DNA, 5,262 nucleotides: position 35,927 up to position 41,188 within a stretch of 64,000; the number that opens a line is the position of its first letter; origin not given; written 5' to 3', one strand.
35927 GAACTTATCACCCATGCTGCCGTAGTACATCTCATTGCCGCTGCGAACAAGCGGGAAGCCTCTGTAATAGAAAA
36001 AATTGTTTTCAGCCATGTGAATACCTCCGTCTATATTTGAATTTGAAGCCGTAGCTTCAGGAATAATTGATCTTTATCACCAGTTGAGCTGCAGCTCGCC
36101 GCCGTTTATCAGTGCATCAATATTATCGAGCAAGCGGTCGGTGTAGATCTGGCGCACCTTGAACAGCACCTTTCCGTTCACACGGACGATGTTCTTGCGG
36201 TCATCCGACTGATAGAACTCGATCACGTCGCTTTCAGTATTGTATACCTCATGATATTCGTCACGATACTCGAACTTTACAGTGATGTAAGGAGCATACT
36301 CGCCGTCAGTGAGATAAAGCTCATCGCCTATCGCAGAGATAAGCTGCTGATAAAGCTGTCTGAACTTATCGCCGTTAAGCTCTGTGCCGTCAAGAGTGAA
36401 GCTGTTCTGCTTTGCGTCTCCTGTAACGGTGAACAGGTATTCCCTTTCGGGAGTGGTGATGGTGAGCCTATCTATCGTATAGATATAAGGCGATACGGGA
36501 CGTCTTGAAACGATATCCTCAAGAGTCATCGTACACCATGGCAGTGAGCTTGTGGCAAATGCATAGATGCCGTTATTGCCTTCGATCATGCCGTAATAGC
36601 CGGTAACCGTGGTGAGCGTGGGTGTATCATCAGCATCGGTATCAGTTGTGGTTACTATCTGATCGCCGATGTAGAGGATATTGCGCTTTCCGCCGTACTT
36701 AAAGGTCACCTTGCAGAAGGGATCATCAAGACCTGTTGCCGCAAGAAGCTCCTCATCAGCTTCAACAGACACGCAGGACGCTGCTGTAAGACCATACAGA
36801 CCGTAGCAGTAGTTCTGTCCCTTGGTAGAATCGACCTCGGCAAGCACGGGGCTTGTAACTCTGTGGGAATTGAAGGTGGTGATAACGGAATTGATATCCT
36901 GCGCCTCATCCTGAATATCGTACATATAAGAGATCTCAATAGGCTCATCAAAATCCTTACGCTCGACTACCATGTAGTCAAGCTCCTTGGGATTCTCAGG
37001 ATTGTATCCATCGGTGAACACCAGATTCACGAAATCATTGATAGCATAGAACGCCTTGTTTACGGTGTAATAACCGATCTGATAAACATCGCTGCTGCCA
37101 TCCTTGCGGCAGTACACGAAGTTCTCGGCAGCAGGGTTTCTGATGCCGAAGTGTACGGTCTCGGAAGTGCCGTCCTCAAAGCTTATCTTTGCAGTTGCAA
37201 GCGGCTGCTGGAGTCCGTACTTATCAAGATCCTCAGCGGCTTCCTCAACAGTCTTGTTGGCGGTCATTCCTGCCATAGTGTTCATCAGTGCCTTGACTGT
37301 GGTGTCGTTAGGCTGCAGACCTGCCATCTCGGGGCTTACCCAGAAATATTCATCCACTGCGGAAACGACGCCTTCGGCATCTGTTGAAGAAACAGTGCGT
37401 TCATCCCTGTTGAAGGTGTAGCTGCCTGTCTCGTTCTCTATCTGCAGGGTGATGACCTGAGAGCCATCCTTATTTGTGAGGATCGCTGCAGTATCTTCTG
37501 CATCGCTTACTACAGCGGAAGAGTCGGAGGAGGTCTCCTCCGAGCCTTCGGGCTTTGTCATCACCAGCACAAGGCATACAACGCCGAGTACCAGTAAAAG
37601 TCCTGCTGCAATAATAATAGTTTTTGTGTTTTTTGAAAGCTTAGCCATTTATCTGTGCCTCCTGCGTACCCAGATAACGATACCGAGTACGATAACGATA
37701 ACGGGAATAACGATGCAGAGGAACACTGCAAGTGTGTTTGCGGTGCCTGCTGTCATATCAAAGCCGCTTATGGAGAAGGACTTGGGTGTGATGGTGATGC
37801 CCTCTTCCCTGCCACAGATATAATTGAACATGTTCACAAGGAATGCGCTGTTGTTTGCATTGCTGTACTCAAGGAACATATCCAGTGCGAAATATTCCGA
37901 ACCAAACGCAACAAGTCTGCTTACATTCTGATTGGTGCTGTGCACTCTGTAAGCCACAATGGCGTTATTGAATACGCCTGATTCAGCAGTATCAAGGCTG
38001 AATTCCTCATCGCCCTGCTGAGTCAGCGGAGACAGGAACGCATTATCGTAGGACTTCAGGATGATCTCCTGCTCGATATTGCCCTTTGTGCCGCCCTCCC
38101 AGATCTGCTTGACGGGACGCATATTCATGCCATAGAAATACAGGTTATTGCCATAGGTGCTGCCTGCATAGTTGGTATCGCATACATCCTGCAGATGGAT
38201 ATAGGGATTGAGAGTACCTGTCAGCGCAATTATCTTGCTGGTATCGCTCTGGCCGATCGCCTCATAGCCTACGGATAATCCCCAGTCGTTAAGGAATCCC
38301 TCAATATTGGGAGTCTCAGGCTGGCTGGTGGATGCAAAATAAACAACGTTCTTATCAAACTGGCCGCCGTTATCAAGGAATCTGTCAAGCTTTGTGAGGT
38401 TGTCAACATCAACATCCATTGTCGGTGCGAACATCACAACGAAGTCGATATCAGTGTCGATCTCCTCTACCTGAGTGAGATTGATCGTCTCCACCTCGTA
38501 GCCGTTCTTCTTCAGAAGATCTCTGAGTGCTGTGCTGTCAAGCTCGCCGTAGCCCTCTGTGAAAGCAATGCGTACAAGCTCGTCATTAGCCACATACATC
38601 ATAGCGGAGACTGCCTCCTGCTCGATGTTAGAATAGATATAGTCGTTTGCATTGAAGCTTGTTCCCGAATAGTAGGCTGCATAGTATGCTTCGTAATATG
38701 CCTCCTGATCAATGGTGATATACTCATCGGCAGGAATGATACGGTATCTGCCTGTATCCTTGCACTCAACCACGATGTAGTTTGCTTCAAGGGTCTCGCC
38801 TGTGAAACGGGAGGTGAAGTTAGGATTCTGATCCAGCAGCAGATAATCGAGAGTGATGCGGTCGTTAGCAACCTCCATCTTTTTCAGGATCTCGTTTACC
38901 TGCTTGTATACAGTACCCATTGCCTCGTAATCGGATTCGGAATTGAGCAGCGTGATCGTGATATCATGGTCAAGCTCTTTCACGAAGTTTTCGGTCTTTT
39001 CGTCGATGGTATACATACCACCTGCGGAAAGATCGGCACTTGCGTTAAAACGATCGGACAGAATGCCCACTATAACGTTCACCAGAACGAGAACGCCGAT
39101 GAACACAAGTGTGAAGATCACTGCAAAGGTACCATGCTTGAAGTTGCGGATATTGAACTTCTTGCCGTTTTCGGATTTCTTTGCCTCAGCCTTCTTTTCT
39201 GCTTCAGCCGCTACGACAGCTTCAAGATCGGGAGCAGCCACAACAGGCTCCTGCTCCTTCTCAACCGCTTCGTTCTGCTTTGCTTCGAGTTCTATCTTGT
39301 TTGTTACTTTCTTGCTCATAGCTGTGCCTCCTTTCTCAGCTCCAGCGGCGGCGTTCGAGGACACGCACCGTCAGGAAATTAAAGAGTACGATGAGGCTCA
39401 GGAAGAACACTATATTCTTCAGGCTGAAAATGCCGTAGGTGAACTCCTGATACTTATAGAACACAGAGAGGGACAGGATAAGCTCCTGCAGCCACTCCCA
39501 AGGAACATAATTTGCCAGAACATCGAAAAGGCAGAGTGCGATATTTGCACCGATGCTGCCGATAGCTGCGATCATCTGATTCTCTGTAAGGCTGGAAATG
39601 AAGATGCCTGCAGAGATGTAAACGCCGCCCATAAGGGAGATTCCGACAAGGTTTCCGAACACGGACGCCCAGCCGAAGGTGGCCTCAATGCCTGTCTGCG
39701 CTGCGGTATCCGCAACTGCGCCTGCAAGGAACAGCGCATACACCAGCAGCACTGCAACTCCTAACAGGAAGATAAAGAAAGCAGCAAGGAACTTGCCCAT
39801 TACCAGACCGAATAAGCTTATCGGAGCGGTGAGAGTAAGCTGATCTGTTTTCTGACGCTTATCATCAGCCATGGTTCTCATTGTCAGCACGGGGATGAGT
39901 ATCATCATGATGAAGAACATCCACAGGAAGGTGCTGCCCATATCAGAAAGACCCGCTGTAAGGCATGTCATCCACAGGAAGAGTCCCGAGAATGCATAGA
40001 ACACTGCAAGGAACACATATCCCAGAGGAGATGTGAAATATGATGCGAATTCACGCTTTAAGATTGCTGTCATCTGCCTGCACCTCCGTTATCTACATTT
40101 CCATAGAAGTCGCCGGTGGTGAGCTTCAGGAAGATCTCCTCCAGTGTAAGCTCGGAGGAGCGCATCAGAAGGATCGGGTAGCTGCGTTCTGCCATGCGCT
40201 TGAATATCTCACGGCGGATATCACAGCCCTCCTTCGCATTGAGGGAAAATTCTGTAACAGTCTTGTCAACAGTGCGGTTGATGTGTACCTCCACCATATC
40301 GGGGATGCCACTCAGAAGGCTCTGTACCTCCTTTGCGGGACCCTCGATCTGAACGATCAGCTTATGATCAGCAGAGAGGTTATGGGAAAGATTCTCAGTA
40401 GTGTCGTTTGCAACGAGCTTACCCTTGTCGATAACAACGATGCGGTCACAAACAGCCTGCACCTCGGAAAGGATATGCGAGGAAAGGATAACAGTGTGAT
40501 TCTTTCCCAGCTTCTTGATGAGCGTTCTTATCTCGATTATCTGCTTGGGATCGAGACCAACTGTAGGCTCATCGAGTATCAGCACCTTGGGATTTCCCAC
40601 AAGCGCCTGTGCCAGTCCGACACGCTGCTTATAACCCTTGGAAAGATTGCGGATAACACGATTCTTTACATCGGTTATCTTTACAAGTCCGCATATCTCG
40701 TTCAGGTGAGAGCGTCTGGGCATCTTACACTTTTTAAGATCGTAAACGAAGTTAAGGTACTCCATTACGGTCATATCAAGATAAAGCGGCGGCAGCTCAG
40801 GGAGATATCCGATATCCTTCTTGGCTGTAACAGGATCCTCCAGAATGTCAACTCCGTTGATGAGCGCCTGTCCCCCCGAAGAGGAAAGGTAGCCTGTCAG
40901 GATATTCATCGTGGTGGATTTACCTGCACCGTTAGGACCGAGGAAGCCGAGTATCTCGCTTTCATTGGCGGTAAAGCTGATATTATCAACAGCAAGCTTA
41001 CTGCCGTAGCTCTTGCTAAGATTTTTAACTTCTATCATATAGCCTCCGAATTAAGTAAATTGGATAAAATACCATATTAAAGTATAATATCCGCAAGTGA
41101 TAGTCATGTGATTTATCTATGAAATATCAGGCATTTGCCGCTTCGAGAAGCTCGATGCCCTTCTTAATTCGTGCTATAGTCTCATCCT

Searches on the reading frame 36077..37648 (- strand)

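Call 8: search_protein_families(library=pfam, proteins=[window:36077-37648:-], max_evalue=0.001)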
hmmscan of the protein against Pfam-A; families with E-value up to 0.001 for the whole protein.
window:36077-37648:- (523 aa): 1 family
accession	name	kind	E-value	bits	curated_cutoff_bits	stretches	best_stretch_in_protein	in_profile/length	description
PF14238.11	DUF4340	-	6e-28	98.7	25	2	103-293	1-168/183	Domain of unknown function (DUF4340)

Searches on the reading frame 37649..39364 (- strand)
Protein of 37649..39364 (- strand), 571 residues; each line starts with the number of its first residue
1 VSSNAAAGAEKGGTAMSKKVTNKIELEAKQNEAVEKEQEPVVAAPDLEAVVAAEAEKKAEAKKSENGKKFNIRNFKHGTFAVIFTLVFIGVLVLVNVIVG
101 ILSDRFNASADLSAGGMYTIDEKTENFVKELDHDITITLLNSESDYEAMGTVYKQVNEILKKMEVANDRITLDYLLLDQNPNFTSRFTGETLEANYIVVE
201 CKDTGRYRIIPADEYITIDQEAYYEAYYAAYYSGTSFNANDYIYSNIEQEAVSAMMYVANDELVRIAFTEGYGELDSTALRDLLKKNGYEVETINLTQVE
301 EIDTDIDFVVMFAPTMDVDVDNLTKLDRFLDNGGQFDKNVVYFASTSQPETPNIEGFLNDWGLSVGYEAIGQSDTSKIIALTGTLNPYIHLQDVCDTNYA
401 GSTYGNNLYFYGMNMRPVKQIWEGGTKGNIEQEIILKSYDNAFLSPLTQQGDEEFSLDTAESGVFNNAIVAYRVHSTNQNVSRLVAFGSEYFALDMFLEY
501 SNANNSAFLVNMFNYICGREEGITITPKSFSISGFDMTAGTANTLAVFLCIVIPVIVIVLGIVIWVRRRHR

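Call 9: search_protein_families(library=pfam, proteins=[window:37649-39364:-], max_evalue=0.001)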
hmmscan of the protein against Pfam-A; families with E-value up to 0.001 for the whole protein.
window:37649-39364:- (571 aa): 2 families
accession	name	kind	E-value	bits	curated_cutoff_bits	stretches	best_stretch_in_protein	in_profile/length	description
PF09822.16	ABC_transp_aux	-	9.7e-16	58.3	34.7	1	265-512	3-288/288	ABC-type uncharacterized transport system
PF23357.1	DUF7088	-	3.7e-09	37.1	27.8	1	116-199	3-87/105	Domain of unknown function (DUF7088)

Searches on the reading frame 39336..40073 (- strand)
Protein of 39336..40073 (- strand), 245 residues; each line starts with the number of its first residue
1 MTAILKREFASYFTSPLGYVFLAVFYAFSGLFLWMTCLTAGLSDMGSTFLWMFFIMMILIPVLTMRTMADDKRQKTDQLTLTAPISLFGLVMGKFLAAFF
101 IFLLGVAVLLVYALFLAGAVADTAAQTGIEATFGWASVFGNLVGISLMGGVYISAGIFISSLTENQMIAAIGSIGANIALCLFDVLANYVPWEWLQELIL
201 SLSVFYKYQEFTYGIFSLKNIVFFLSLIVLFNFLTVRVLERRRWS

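Call 9: search_protein_families(library=pfam, proteins=[window:39336-40073:-], max_evalue=0.001)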
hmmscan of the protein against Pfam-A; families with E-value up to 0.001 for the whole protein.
window:39336-40073:- (245 aa): 2 families
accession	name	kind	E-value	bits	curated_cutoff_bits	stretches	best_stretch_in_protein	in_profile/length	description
PF12698.13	ABC2_membrane_3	-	3.9e-05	23.3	31.6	1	47-183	162-285/347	ABC-2 family transporter protein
PF12679.13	ABC2_membrane_2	-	0.00031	20.5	27.2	1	51-235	73-239/283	ABC-2 family transporter protein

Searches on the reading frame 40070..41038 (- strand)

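Call 9: search_protein_families(library=pfam, proteins=[window:40070-41038:-], max_evalue=0.001)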
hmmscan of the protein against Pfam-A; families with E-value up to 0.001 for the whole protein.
window:40070-41038:- (322 aa): 2 families
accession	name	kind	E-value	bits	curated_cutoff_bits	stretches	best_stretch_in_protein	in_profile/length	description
PF00005.33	ABC_tran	-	9.1e-30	104.5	25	1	18-159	2-136/137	ABC transporter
PF13304.12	AAA_21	-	9.6e-13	49.3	27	1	120-190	226-300/304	AAA domain, putative AbiEii toxin, Type IV TA system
